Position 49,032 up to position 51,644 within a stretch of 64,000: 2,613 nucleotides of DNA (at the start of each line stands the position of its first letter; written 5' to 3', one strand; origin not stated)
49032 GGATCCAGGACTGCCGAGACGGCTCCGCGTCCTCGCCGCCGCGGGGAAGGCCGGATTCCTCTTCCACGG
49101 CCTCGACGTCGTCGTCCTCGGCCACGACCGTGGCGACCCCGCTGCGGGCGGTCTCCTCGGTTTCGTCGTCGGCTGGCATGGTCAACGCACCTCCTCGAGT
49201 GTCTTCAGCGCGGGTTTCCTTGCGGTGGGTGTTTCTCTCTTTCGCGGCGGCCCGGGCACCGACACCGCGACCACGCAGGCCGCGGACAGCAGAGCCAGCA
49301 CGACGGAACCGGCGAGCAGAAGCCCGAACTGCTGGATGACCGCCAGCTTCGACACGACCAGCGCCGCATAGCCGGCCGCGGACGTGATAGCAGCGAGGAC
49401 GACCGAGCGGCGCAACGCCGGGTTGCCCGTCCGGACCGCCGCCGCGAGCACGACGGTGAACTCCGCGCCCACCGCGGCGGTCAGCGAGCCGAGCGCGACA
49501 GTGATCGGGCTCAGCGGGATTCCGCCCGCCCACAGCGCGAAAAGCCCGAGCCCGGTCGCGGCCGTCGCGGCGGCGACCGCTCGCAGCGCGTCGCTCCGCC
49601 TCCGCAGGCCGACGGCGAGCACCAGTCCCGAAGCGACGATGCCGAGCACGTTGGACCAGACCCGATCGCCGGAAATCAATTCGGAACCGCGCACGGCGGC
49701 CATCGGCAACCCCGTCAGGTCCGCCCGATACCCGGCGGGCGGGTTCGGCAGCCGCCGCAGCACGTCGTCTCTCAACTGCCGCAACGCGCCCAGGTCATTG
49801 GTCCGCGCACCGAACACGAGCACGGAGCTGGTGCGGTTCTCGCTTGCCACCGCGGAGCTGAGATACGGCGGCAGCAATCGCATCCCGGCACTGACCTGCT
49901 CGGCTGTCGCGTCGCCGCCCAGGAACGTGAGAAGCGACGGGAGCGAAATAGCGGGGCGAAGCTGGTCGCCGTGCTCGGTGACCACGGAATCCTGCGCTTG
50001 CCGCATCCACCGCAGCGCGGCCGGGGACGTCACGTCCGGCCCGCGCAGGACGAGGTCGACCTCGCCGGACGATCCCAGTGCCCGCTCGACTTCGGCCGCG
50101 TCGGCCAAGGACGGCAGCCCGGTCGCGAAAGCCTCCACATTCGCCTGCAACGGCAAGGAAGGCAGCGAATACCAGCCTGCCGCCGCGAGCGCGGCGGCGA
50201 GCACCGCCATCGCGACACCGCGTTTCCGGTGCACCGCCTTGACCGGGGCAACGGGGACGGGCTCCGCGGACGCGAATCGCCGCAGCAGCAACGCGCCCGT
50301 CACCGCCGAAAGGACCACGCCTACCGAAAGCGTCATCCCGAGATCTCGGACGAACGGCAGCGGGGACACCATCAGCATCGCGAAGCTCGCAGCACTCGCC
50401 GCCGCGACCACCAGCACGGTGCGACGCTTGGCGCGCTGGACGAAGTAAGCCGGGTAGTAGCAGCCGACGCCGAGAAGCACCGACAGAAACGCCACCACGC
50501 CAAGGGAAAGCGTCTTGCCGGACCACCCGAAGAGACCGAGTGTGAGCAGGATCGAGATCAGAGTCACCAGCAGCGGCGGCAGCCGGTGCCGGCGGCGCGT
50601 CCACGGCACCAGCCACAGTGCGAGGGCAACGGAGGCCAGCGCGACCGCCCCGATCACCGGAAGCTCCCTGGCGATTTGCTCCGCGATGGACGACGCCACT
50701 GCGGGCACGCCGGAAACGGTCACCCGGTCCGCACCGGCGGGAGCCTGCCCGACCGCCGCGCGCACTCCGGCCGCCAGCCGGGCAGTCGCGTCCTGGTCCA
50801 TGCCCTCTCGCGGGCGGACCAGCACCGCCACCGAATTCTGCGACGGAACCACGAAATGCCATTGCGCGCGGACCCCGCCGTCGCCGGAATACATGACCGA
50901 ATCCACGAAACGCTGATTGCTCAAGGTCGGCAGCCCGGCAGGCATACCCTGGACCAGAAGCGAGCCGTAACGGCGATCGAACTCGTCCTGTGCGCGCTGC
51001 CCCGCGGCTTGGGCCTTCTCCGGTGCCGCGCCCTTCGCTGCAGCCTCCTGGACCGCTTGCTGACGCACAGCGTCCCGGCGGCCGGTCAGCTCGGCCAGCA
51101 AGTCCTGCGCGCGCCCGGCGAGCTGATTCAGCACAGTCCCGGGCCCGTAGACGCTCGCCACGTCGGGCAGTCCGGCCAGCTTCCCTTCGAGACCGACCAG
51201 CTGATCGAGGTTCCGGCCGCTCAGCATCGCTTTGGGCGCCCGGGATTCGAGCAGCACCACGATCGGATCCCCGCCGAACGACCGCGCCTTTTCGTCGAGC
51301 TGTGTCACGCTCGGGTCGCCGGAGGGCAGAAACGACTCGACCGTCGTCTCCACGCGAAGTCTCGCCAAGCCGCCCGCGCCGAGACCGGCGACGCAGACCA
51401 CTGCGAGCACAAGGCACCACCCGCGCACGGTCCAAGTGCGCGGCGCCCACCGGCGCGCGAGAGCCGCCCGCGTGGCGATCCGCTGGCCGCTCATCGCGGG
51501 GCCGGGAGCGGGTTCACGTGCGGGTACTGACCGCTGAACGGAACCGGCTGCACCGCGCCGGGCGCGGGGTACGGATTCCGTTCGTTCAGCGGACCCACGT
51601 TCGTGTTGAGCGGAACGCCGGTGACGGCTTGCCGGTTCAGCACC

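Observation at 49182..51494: RND/MMPL permease translationally coupled to the last mce gene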

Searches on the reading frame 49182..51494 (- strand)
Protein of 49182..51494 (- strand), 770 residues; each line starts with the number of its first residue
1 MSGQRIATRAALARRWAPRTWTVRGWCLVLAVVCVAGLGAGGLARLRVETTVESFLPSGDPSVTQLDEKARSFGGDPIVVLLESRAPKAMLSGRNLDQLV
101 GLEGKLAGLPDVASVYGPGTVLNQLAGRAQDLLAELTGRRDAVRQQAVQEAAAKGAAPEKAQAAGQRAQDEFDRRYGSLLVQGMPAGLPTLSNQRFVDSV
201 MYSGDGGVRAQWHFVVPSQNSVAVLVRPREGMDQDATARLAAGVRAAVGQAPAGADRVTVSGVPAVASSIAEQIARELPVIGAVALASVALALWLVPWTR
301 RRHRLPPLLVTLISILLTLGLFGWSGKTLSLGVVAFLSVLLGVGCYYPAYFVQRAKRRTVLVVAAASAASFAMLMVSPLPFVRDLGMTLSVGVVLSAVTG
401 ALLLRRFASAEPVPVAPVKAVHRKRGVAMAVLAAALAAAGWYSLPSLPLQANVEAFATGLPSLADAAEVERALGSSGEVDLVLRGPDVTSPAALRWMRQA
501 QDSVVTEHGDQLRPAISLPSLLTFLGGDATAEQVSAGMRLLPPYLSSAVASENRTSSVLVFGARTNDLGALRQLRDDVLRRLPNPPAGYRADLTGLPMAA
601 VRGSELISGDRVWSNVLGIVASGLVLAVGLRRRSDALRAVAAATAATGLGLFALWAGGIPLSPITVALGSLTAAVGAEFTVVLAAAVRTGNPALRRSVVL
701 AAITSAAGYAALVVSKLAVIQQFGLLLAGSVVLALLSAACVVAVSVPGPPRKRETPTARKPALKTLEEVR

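Call 6: search_protein_families(library=pfam, proteins=[window:49182-51494:-], max_evalue=0.01)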
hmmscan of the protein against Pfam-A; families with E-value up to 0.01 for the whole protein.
window:49182-51494:- (770 aa): 1 family
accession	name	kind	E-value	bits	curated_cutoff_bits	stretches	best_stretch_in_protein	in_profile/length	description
PF03176.21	MMPL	-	8.9e-06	25.3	20.5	1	213-355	79-226/333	MMPL family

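Call 10: search_protein_families(library=ncbifam, proteins=[window:49182-51494:-], max_evalue=0.01)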
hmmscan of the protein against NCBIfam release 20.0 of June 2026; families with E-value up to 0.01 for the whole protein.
window:49182-51494:- (770 aa): 3 families
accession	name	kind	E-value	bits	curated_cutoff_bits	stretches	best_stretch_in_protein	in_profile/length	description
TIGR00921.1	2A067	subfamily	9e-38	129.8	351.9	2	419-742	382-727/733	hydrophobe/amphiphile efflux-3 (HAE3) family transporter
TIGR03480.1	HpnN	hypoth_equivalog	2.3e-07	29.2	751.85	1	168-399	614-847/862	hopanoid biosynthesis associated RND transporter like protein HpnN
TIGR00833.1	actII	subfamily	1.4e-06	26.9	874.7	0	221-354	117-255/910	MMPL family RND transporter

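Call 11: search_solved_structures(query=window:49182-51494:-, max_evalue=1)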
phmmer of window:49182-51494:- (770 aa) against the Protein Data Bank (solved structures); distinct sequences matched with E-value up to 1: 0.

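Call 12: find_homologous_proteins(query=window:49182-51494:-, max_evalue=0.00001)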
Query window:49182-51494:- (770 aa): 748 proteins with E <= 0.00001 among 8000 candidates; the best 120 are listed.
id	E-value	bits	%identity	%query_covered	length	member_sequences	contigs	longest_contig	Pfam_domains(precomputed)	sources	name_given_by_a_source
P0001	0.0e+0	1606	100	100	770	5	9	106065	PF03176.22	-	-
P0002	0.0e+0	1281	85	94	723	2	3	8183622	-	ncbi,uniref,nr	ncbi:RND transporter [Amycolatopsis acidiphila]|uniref:RND transporter n=1 Tax=Amycolatopsis acidiph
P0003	0.0e+0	1183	76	98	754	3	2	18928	-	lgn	-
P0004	0.0e+0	1142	73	99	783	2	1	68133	-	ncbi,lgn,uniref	ncbi:RND transporter [Amycolatopsis sp. NPDC006131]|uniref:RND transporter n=1 Tax=Amycolatopsis sp.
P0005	1.3e-270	918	62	93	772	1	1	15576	-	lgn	-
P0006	5.8e-262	889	60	95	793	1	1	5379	-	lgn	-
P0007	4.6e-260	883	61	96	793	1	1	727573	-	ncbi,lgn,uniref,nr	ncbi:hypothetical protein NGB36_00915 [Streptomyces sp. RB6PN25]|uniref:RND transporter n=1 Tax=Stre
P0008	5.5e-259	880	58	95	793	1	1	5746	-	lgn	-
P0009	1.4e-258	878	59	99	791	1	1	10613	-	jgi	jgi:uncharacterized protein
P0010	1.2e-256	872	60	93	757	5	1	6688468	-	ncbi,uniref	ncbi:RND transporter [Saccharopolyspora sp. SCSIO 74807]|uniref:RND transporter n=1 Tax=Saccharopoly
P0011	3.3e-255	867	59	95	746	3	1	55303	PF03176.22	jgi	jgi:predicted RND superfamily exporter protein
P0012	1.6e-254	865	58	98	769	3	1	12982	-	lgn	-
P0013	5.0e-251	853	58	95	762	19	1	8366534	PF03176.22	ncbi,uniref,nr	ncbi:hypothetical protein ATK30_3393 [Amycolatopsis echigonensis]|uniref:Membrane transport protein 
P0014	5.5e-251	853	56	98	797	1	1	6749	PF03176.22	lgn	-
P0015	1.1e-250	852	59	91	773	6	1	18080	PF03176.22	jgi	jgi:predicted RND superfamily exporter protein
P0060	3.2e-232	791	57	89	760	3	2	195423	PF03176.22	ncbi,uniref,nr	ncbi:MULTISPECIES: RND transporter [Protofrankia]|uniref:RND transporter n=1 Tax=Protofrankia TaxID=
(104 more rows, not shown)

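Call 14: find_encoding_contigs(protein=P0007, flank=10000, max_places=2)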
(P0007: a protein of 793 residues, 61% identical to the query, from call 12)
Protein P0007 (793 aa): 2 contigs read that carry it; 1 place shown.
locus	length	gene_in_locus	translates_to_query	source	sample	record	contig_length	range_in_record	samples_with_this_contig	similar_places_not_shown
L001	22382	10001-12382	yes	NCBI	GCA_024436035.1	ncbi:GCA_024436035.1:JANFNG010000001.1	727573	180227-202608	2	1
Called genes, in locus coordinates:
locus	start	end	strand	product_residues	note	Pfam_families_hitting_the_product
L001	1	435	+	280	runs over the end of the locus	PF02405:MlaE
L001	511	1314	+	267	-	PF02405:MlaE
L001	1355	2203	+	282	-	PF00005:ABC_tran, PF13304:AAA_21 (weak)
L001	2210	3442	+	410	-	PF02470:MlaD, PF11887:Mce4_CUP1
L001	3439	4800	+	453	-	PF02470:MlaD, PF11887:Mce4_CUP1 (faint)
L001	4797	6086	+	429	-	PF02470:MlaD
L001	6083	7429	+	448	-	PF02470:MlaD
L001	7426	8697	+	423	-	PF02470:MlaD, PF11887:Mce4_CUP1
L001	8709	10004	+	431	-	PF02470:MlaD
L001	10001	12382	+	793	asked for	-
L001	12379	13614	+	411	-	PF13624:SurA_N_3, PF13145:Rotamase_2, PF00639:Rotamase, PF13616:Rotamase_3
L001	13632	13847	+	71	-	-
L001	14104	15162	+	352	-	PF04909:Amidohydro_2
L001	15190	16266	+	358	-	PF02900:LigB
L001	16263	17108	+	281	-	PF00561:Abhydrolase_1, PF12146:Hydrolase_4, PF12697:Abhydrolase_6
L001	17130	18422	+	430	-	PF00355:Rieske, PF00848:Ring_hydroxyl_A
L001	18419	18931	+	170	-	PF13577:SnoaL_4, PF00866:Ring_hydroxyl_B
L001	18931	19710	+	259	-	PF00106:adh_short, PF23441:SDR (weak), PF13561:adh_short_C2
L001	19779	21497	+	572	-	PF00501:AMP-binding, PF13193:AMP-binding_C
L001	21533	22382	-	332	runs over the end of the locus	PF01590:GAF (weak), PF13185:GAF_2, PF00196:GerE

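Call 15: find_encoding_contigs(protein=P0060, flank=10000, max_places=2)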
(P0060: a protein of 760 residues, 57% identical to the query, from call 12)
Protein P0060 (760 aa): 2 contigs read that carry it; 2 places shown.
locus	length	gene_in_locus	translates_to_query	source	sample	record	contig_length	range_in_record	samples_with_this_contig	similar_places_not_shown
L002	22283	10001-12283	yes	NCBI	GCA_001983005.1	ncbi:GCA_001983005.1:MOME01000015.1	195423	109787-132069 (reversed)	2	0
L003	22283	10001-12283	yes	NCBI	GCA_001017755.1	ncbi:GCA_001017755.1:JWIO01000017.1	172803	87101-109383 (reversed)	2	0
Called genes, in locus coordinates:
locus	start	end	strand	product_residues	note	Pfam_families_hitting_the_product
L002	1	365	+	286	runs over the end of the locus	-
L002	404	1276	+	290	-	PF02405:MlaE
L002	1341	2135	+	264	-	-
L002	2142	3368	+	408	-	PF02470:MlaD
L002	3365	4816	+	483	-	PF02470:MlaD, PF05130:FlgN (weak)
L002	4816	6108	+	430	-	PF02470:MlaD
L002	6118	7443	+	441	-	-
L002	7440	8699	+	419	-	-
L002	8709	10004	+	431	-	PF02470:MlaD, PF11887:Mce4_CUP1 (faint)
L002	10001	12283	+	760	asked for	PF03176:MMPL (faint)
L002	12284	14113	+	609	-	-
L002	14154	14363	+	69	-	-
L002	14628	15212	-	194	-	-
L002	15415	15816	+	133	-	-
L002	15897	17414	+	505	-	PF00171:Aldedh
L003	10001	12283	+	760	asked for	PF03176:MMPL (faint)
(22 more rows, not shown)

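Call 21: search_protein_representatives(protein=window:49182-51494:-)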
Query: 770 residues. Proteins with E-value up to 0.001 (for the whole library): 1095; up to 1e-10: 449; up to 1e-30: 162. The best 150 are listed.
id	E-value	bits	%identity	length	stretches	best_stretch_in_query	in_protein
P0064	2.8e-232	789.6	57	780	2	28-413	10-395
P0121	2.4e-210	717.1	52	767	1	29-744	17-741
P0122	8.3e-193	659.2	48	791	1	20-758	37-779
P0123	1.2e-190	652.1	50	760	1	29-757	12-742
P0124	3.9e-190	650.3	50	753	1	26-756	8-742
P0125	4.9e-188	643.4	49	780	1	11-770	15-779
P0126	1.6e-186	638.4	49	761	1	28-756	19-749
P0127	4.1e-186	637.0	49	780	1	12-745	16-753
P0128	6.3e-184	629.8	50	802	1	29-751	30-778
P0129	3.3e-179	614.2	48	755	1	19-749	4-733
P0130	1.8e-178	611.8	48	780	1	13-744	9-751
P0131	4.7e-176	603.8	46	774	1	14-756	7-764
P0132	2.4e-173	594.8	45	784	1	19-746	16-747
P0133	1.3e-172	592.4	48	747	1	30-769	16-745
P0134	6.6e-171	586.8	45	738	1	19-751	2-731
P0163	2.3e-131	456.1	42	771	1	35-751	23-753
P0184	5.3e-72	259.8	36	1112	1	32-762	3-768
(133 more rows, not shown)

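Call 24: find_related_loci(query=A1, collection=genome_contigs, flank=10000)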
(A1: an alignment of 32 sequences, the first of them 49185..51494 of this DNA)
Query A1 (770 aa) in genome_contigs; peptide patterns used: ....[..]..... (x = any residue, [..] = any of these).
268 stretches matched a pattern; 265 encode a relative of the query (tblastn E <= 1e-3); the best 80 are kept; 80 distinct loci.
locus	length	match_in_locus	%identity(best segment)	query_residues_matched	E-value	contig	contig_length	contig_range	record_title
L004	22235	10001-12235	76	19-769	0e+0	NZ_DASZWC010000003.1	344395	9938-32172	MAG: Amycolatopsis sp. isolate SMAG_U6147 k141_45636, whole genome shotgun sequence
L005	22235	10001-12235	77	19-769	0e+0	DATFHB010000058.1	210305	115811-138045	MAG TPA_asm: Amycolatopsis sp. isolate SMAG_U8678 k141_942650, whole genome shotgun sequence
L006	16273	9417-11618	60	17-742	0e+0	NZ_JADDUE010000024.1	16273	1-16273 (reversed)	Saccharopolyspora sp. HNM0986 NODE_24_length_16273_cov_72.391363_cov_72.391363, whole genome shotgun sequence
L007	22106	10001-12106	57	32-723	0e+0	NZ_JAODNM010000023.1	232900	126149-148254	MAG: Amycolatopsis sp. isolate RYN_118 scaffold_1447266, whole genome shotgun sequence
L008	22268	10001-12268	52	1-768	0e+0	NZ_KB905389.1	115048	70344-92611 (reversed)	Sciscionella marina DSM 45152 A37UDRAFT_scaffold_17.18, whole genome shotgun sequence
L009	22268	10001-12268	52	1-768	0e+0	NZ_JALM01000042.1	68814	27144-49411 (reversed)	Sciscionella sediminilitoris strain SE31 contig_42, whole genome shotgun sequence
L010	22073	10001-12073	58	45-748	0e+0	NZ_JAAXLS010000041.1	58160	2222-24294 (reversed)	Amycolatopsis acididurans strain K13G38 NODE_41_length_58160_cov_51.929282, whole genome shotgun sequence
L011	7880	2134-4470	53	4-751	0e+0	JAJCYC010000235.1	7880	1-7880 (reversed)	MAG: Pseudonocardia sp. isolate OFTM335 OFTM335_234, whole genome shotgun sequence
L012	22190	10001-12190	55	22-752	0e+0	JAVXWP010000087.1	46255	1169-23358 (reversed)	MAG: Actinomycetota bacterium isolate BP_308 scaffold_1885119, whole genome shotgun sequence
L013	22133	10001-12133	57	32-742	0e+0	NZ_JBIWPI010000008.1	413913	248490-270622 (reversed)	Amycolatopsis sp. NPDC101161 NPDC101161_277_F6.ctg-0008, whole genome shotgun sequence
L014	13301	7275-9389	56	41-723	0e+0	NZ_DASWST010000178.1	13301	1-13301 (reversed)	MAG: Pseudonocardia sp. isolate SMAG_U3556 k141_701289, whole genome shotgun sequence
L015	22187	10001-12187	54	37-761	0e+0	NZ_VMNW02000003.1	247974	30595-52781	Amycolatopsis acidicola strain K81G1 NODE_3_length_247974_cov_23.5252, whole genome shotgun sequence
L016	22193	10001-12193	56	32-766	0e+0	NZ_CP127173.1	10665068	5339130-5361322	Amycolatopsis nalaikhensis strain 2-2 chromosome, complete genome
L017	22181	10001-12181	57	30-753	0e+0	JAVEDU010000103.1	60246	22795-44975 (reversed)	MAG: Actinomycetota bacterium isolate BP_184 scaffold_4766042, whole genome shotgun sequence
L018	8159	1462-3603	57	30-723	0e+0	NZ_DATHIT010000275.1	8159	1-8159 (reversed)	MAG: Pseudonocardia sp. isolate SMAG_U12533 k141_563620, whole genome shotgun sequence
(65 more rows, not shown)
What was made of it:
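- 80 related loci were found in species-representative genomes: Pseudonocardiales, Nocardioidaceae, Frankia/Protofrankia, Streptomyces humicola, Actinomycetospora and one Mycobacterium MAG (call 24).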

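Call 42: predict_structure(alignment_id=A1)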
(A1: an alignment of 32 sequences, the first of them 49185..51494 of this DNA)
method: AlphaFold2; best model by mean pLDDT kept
length: 770 residues; sequences in the alignment: 32
mean_pLDDT: 86.3   pTM: 0.79
mean pLDDT of the five models: 86.3, 84.6, 83.3, 83.2, 83.1
residues with pLDDT >= 90: 389; 70-90: 316; 50-70: 34; < 50: 31
segments of 3 or more residues with pLDDT < 50: 1-5, 7-21, 761-765, 767-770
pLDDT, mean of each block of 10 residues (from residue 1): 44 45 72 82 82 79 89 90 93 90 93 90 89 89 95 95 95 88 82 91 88 91 92 85 88 85 88 88 94 85 88 92 88 81 89 88 95 91 91 93 70 54 79 94 89 81 89 89 96 95 91 90 87 90 86 94 85 92 95 91 86 90 95 93 95 92 83 92 90 90 93 90 91 95 83 54 44
secondary structure, 60 per line:
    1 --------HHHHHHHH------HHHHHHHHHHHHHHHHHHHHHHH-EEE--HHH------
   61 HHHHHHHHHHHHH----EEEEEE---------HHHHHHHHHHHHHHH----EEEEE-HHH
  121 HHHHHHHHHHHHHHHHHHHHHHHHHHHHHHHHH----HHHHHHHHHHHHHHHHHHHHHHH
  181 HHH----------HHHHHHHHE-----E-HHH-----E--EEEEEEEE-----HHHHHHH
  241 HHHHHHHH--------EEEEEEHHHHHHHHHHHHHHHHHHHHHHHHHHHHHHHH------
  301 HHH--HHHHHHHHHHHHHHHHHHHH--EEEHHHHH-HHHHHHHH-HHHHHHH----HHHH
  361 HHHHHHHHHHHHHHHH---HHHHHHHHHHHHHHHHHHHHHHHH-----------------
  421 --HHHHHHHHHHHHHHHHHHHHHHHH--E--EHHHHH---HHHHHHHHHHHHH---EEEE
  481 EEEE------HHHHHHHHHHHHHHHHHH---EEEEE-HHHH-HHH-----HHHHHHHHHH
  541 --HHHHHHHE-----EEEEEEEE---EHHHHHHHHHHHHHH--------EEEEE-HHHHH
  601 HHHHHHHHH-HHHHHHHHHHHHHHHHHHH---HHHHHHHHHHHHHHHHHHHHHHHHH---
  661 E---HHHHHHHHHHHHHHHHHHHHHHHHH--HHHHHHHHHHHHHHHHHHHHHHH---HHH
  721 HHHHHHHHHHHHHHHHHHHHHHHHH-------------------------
elements in order (helices of 4 or more, strands of 3 or more residues): H9-16 H23-45 E47-49 H61-73 E78-83 H93-107 E112-116 H118-153 H158-183 H194-201 E221-228 H234-248 E257-262 H263-294 H306-325 E328-330 H331-335 H337-344 H346-352 H357-376 H380-403 H423-446 H453-457 H461-473 E477-484 H491-508 E512-516 H518-521 H531-540 H543-549 E556-563 H568-581 E590-594 H596-609 H611-629 H633-657 H665-689 H692-714 H718-745
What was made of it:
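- On RND superfamily: The AF2 model has pLDDT 86 (call 42).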

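Call 45: fold_search(model_id=the predicted structure, library=pdb)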
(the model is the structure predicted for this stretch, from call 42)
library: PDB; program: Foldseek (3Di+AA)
matches with E <= 10: 668; with E <= 0.001: 308
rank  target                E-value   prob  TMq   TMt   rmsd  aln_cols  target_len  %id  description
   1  9b43                  4.4e-18  1.00  0.63  0.66   6.8       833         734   16  Mycolicibacterium smegmatis MmpL4 structure (released 2024-10-02)
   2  9u4t_A                4.8e-18  1.00  0.62  0.65   6.9       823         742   15  Cryo-EM map of MSMEG_3496 in complex with AcpM, size exclusion chromatography peak1 (released 2025-12-10)
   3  9gi0_B                1.2e-17  1.00  0.64  0.68   5.5       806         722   14  Truncated MmpL4 in detergent (released 2025-02-19)
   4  9dp6_A                3.6e-17  1.00  0.64  0.66   6.2       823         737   16  Mycolicibacterium smegmatis MmpL5-AcpM structure (released 2024-10-23)
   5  9mw0_D                4.3e-17  1.00  0.63  0.62   8.2       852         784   14  Bipartite complex of MmpL5-AcpM from Mycolicibacterium smegmatis (released 2025-07-30)
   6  5khn_B                4.3e-17  1.00  0.62  0.57  16.0       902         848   17  Crystal structures of the Burkholderia multivorans hopanoid transporter HpnN (released 2017-06-14)
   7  9mx0_A                5.5e-17  1.00  0.63  0.67   6.5       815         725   15  Cluster of bipartite complex of MmpL5-AcpM from Mycolicibacterium smegmatis (released 2025-07-30)
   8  9u51_A                7.4e-17  1.00  0.65  0.69   6.2       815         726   16  Cryo-EM structure of Mycobacterium tuberculosis MmpL5 in complex with AcpM (released 2025-12-10)
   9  9syj_A                1.2e-16  1.00  0.64  0.62   7.1       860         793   15  Asymmetric hexameric MmpS4-MmpL4 complex from Mycobacterium tuberculosis with "short" coiled-coil domain (released 2026-01-28)
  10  8zkp_A                1.3e-16  1.00  0.61  0.61   7.9       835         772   16  Cryo-EM structure of the efflux transporter MmpL5/MmpS5 from Mycobacterium tuberculosis, C3 symmetry (released 2025-05-21)
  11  9syj_C                1.8e-16  1.00  0.64  0.68   5.6       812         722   15  Asymmetric hexameric MmpS4-MmpL4 complex from Mycobacterium tuberculosis with "short" coiled-coil domain (released 2026-01-28)
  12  6ajf                  2.3e-16  1.00  0.62  0.54   8.3       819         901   14  Crystal structure of mycolic acid transporter MmpL3 from Mycobacterium smegmatis (released 2018-12-26)
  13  9b46                  2.3e-16  1.00  0.64  0.67   5.9       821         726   15  Mycolicibacterium smegmatis MmpL5 structure (released 2024-10-02)
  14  5khs_B                2.8e-16  1.00  0.61  0.56  15.2       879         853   17  Crystal structures of the Burkholderia multivorans hopanoid transporter HpnN (released 2017-06-14)
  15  9rfu_D                3.6e-16  1.00  0.65  0.68   6.2       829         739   15  M.tuberculosis MmpS5L5-acpM complex (released 2025-08-13)
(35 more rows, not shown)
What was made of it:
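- On RND superfamily: Foldseek probability is 1.00 to MmpL, HpnN and NPC1-type RNDs (call 45).
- Closest known: MmpL transporters. Same: They are the best structural matches (TM 0.6-0.65, call 45).
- The best Foldseek matches are MmpL4/5, HpnN and MmpL3, then NPC1L1 and Patched (TM 0.6-0.65, call 45). The closest solved folds are lipid or siderophore exporters: MmpL3/4/5 and HpnN (call 45).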
